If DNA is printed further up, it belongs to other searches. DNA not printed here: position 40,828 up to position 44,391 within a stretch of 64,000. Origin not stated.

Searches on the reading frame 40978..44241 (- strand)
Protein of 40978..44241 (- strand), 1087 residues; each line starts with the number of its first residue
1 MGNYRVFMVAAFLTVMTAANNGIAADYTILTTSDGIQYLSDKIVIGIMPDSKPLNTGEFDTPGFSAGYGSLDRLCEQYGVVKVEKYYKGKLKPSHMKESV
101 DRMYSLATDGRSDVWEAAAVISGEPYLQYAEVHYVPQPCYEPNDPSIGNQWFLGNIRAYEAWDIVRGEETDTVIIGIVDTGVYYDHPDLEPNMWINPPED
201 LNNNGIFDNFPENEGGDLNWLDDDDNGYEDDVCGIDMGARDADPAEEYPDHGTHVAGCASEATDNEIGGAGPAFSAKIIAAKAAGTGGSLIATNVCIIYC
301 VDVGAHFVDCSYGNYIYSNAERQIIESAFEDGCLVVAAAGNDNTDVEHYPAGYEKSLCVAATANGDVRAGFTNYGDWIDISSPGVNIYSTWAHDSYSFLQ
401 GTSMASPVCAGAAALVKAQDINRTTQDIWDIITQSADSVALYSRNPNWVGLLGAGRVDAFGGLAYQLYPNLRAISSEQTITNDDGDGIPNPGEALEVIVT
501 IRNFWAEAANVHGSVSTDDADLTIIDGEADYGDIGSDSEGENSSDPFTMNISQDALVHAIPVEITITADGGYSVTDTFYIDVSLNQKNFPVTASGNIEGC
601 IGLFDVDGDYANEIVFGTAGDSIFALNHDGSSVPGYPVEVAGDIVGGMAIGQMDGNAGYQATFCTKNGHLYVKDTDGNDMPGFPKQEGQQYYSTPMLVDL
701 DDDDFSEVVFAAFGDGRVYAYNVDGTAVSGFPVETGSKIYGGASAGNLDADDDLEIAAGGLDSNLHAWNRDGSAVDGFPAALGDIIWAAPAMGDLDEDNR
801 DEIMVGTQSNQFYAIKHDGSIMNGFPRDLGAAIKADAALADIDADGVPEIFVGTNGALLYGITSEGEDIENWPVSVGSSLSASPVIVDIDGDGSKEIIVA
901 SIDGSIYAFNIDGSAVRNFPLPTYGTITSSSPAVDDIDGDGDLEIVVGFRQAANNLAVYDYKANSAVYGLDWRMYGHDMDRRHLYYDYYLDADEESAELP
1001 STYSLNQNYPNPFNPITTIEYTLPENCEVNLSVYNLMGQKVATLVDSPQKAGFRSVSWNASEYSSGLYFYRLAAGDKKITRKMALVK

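Call 26: search_protein_families(library=pfam, proteins=[window:40978-44241:-], max_evalue=0.001)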
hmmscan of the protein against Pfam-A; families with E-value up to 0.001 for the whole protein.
window:40978-44241:- (1087 aa): 9 families
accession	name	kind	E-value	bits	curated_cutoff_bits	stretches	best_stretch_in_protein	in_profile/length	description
PF00082.27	Peptidase_S8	-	1.7e-38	133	21.8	1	172-439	3-276/288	Subtilase family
PF13517.12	FG-GAP_3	-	3.5e-13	50.4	26.9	1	888-947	1-61/61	FG-GAP-like repeat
PF25292.1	Beta-prop_CGLA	-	2.3e-11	44.2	26.8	1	887-919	37-69/316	Lambda-carrageenase beta-propeller domain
PF18962.6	Por_Secre_tail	-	2.2e-10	41.1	27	1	1009-1083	2-73/75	Secretion system C-terminal sorting domain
PF13570.13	Beta-prop_ACSF4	-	6.3e-10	39.4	133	1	798-917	17-295/329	Beta-alanine-activating enzyme, beta-propeller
PF14783.12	BBS2_Mid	-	2.1e-06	28.2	27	0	885-912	3-30/108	Ciliary BBSome complex subunit 2, middle region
PF15907.11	Itfg2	-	0.00029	20.7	27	0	872-917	243-287/330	Integrin-alpha FG-GAP repeat-containing protein 2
PF01839.29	FG-GAP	-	0.00033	20.9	22.1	0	930-952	3-25/37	FG-GAP repeat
PF13860.13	FlgD_ig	-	0.00093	19.6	27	0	1018-1064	13-60/79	FlgD Ig-like domain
